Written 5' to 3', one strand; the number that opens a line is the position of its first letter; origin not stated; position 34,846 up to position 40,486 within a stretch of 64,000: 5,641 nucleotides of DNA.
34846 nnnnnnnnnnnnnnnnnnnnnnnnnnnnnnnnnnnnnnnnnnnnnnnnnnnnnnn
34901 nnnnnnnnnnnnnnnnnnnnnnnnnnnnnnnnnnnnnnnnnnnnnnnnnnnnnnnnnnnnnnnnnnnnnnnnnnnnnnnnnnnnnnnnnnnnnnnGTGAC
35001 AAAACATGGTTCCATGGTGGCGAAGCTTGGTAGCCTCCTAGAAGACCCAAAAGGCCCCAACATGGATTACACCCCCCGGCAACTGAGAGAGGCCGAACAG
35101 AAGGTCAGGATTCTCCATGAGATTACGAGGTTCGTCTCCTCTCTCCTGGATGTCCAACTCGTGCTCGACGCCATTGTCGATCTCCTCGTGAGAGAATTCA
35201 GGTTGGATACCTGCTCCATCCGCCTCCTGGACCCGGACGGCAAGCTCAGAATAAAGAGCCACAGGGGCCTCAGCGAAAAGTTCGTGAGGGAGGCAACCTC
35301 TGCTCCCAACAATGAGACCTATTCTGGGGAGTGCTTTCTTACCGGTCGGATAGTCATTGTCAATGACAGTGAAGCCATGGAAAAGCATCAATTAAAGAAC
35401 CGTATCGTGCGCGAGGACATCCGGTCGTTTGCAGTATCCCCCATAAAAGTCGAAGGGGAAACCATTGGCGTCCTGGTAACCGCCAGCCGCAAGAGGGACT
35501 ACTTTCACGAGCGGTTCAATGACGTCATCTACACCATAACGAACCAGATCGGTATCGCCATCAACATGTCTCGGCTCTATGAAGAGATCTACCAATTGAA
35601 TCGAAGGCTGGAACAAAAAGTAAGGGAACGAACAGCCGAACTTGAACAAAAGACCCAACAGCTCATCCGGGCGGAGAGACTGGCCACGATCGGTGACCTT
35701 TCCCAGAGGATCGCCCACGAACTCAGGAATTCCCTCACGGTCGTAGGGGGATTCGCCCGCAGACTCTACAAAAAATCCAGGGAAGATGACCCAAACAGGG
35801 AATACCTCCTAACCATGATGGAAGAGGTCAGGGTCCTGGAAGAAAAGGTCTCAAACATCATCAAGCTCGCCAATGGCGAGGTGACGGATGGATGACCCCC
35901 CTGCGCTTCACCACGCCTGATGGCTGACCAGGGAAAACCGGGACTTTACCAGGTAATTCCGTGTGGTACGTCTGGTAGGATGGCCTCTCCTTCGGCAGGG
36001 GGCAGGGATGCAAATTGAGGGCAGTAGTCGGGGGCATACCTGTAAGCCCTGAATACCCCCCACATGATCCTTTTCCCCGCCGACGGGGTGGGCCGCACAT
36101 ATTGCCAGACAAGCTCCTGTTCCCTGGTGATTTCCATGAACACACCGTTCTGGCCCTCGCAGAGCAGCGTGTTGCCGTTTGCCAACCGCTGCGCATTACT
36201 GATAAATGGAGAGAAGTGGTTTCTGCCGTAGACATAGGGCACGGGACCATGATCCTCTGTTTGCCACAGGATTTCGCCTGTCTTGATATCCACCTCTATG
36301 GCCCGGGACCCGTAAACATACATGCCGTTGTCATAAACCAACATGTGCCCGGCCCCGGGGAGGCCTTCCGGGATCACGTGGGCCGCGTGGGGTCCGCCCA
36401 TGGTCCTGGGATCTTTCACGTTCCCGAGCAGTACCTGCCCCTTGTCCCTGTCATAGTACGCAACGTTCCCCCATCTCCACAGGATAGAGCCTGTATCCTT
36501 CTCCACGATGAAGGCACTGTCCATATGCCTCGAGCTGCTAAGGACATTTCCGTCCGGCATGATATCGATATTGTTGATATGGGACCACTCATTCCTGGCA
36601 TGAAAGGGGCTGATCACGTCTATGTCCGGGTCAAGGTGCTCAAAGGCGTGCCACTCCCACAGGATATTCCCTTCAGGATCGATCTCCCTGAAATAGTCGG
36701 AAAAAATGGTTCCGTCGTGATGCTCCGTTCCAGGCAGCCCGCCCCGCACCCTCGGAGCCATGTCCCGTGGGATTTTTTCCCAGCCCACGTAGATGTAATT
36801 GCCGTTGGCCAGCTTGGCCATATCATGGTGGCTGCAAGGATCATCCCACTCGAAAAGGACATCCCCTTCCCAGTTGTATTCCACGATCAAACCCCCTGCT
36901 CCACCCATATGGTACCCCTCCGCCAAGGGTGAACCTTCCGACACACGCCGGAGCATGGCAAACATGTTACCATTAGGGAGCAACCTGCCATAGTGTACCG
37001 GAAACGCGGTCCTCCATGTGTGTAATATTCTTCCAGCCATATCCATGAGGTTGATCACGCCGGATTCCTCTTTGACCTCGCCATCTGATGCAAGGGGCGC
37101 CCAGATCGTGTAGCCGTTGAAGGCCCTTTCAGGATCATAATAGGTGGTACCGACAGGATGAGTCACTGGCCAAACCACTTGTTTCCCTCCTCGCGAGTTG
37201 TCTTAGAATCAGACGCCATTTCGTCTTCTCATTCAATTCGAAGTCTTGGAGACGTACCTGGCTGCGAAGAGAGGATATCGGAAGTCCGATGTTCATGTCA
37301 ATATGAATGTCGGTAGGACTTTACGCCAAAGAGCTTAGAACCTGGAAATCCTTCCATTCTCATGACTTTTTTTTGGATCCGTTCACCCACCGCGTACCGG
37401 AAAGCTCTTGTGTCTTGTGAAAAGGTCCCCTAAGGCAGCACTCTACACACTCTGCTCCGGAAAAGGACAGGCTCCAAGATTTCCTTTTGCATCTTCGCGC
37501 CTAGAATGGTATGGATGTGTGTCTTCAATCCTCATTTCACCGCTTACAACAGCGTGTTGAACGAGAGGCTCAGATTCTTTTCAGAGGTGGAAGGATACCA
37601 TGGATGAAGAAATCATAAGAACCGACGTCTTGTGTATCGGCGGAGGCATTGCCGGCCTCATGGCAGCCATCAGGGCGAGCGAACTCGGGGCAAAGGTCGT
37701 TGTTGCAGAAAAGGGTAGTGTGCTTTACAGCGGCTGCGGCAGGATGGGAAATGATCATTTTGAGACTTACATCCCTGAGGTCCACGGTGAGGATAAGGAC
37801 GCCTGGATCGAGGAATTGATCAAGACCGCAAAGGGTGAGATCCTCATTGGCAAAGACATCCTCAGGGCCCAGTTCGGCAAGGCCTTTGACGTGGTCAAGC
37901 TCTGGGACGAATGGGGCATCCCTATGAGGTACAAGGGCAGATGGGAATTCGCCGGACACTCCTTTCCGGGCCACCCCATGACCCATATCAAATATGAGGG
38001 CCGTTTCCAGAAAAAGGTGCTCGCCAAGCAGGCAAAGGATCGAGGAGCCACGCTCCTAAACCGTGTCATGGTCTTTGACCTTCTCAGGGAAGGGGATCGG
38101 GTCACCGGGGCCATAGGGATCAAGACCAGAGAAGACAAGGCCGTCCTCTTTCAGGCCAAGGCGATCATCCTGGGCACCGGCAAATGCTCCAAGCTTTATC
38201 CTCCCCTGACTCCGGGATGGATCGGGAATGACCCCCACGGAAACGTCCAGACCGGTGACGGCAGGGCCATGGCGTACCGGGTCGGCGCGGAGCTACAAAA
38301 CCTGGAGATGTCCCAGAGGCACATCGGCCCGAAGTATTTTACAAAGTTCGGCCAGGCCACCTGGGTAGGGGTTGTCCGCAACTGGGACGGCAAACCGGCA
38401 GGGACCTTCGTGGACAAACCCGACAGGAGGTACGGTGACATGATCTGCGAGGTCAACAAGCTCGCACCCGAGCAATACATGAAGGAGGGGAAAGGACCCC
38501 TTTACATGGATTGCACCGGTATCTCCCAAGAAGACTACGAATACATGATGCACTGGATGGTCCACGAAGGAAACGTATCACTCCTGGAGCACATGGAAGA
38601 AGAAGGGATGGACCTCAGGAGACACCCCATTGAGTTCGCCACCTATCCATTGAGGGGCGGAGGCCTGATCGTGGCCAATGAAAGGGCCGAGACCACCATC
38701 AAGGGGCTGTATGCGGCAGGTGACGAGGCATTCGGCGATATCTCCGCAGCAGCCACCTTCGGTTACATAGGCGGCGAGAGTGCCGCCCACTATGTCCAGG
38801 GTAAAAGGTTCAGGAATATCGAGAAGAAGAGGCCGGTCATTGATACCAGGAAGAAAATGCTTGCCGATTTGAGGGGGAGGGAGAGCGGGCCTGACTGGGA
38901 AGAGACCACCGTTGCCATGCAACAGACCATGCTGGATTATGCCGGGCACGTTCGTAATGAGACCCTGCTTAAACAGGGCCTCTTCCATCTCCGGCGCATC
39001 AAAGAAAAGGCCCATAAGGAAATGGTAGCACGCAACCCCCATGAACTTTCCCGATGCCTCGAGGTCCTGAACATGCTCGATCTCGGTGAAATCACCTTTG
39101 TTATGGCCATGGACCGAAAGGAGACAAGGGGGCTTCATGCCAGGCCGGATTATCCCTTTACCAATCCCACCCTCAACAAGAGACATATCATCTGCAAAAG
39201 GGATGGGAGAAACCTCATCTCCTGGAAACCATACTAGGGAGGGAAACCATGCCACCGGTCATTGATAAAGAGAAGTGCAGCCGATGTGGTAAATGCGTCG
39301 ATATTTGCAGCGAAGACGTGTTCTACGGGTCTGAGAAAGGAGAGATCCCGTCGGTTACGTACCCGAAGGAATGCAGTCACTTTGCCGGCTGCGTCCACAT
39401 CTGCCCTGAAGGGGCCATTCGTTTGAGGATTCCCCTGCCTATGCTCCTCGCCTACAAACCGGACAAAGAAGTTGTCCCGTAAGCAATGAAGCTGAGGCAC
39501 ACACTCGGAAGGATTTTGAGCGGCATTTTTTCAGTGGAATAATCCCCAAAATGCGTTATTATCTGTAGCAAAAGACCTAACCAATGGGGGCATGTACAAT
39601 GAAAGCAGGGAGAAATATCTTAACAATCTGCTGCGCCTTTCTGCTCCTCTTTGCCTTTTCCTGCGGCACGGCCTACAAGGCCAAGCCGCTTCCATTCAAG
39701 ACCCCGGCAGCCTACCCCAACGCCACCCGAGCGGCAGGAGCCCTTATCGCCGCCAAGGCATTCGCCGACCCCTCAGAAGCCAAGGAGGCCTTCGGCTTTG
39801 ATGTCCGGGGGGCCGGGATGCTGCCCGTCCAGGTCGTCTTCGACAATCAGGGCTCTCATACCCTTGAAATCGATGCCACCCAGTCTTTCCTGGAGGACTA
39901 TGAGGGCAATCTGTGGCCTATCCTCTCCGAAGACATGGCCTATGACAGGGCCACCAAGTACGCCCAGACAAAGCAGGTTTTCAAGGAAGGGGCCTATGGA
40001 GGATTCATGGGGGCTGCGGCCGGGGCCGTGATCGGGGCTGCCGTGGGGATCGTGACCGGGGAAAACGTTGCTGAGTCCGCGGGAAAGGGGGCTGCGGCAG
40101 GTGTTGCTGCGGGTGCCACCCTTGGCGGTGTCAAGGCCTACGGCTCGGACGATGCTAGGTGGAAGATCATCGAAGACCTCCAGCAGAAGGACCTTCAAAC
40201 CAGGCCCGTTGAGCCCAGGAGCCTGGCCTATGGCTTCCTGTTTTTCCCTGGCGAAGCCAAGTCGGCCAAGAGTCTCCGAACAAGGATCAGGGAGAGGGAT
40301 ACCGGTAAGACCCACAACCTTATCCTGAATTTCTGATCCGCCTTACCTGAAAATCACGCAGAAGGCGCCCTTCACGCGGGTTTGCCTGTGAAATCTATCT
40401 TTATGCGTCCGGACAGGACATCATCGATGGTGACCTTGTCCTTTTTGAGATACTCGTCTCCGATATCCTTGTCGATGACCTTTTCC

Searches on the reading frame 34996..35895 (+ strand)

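Call 14: search_protein_families(library=pfam, proteins=[window:34996-35895:+], max_evalue=0.01)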
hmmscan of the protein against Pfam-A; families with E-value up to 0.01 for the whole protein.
window:34996-35895:+ (299 aa): 5 families
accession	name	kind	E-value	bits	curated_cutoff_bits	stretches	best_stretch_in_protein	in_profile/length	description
PF13185.12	GAF_2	-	9.6e-18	65.1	28.6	1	52-189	3-135/136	GAF domain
PF01590.32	GAF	-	1.5e-14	55.1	22.4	1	52-189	1-133/133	GAF domain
PF13492.12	GAF_3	-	5.3e-08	33.8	27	1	53-189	2-127/129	GAF domain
PF00512.31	HisKA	-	1.3e-07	32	26.9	1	234-293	4-62/66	His Kinase A (phospho-acceptor) domain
PF05389.17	MecA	-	0.0021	18.1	22.5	1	150-292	66-188/221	Negative regulator of genetic competence (MecA)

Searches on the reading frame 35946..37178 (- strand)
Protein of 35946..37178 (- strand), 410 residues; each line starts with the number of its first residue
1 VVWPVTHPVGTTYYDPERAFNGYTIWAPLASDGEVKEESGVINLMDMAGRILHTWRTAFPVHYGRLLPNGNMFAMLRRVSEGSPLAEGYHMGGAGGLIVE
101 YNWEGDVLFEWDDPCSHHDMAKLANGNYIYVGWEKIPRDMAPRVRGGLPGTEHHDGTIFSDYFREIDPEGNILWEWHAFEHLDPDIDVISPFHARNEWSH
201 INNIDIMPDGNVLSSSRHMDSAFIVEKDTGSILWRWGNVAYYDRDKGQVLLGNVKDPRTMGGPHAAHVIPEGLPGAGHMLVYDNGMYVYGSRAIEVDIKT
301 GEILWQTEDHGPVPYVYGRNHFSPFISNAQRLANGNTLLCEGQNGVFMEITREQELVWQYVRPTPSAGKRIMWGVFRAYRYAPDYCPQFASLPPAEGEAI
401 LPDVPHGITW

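Call 14: search_protein_families(library=pfam, proteins=[window:35946-37178:-], max_evalue=0.01)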
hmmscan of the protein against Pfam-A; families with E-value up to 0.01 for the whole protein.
window:35946-37178:- (410 aa): 3 families
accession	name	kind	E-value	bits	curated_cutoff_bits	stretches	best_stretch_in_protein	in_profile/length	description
PF05935.17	Arylsulfotrans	-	1.9e-26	93.4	24.2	1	105-349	78-339/374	Arylsulfotransferase (ASST)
PF14269.12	Arylsulfotran_2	-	7.4e-14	52.3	27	1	98-235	27-181/301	Arylsulfotransferase (ASST)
PF13360.13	PQQ_2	-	0.0022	18.1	27.6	0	262-365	68-149/233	Outer membrane protein assembly factor BamB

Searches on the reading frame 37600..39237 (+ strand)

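Call 15: search_protein_families(library=pfam, proteins=[window:37600-39237:+], max_evalue=0.01)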
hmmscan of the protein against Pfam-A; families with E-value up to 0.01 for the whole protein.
window:37600-39237:+ (545 aa): 11 families
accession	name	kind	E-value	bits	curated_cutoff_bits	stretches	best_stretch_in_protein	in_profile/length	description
PF00890.30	FAD_binding_2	-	7.9e-26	91.6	20.4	1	9-380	1-402/414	FAD binding domain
PF02910.25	Succ_DH_flav_C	-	4.5e-15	56.2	20.8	1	439-528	3-96/130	Fumarate reductase flavoprotein C-term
PF07992.20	Pyr_redox_2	-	3.1e-09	37.1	26.1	1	9-46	2-40/291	Pyridine nucleotide-disulphide oxidoreductase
PF12831.13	FAD_oxidored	-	2.8e-08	33.9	27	1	9-196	1-147/416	FAD dependent oxidoreductase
PF01266.30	DAO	-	9.3e-08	32.4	27.9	1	9-43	1-35/353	FAD dependent oxidoreductase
PF03486.20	HI0933_like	-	1.6e-06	28.2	50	1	9-50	2-48/244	HI0933-like protein Rossmann domain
PF01262.27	AlaDh_PNT_C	-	7.1e-05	22.8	23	1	7-40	28-61/214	Alanine dehydrogenase/PNT, C-terminal domain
PF13450.12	NAD_binding_8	-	0.00021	21.9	21.9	1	13-42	2-31/68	NAD(P)-binding Rossmann-like domain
PF01946.23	Thi4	-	0.00035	20.3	26.2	0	4-57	14-67/235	Thi4 family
PF00070.33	Pyr_redox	-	0.0023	18.8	22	1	10-55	2-47/82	Pyridine nucleotide-disulphide oxidoreductase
PF01134.28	GIDA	-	0.0035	16.9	22.1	1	9-36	1-28/391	Glucose inhibited division protein A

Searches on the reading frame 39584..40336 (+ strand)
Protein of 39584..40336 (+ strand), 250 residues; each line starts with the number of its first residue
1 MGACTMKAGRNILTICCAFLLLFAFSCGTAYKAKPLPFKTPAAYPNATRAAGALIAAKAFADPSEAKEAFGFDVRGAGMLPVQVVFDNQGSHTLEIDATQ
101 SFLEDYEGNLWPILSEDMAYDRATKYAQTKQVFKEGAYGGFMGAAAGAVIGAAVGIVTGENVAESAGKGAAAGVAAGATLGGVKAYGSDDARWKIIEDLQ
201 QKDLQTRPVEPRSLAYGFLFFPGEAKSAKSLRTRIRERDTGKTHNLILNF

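Call 15: search_protein_families(library=pfam, proteins=[window:39584-40336:+], max_evalue=0.01)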
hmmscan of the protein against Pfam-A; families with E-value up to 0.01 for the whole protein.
window:39584-40336:+ (250 aa): 2 families
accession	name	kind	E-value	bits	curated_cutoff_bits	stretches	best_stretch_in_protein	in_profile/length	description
PF05818.17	TraT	-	0.003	17.8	31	1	133-204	80-146/214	Enterobacterial TraT complement resistance protein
PF13441.11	Gly-zipper_YMGG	-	0.0046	17.1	28.9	1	143-185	6-43/45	YMGG-like Gly-zipper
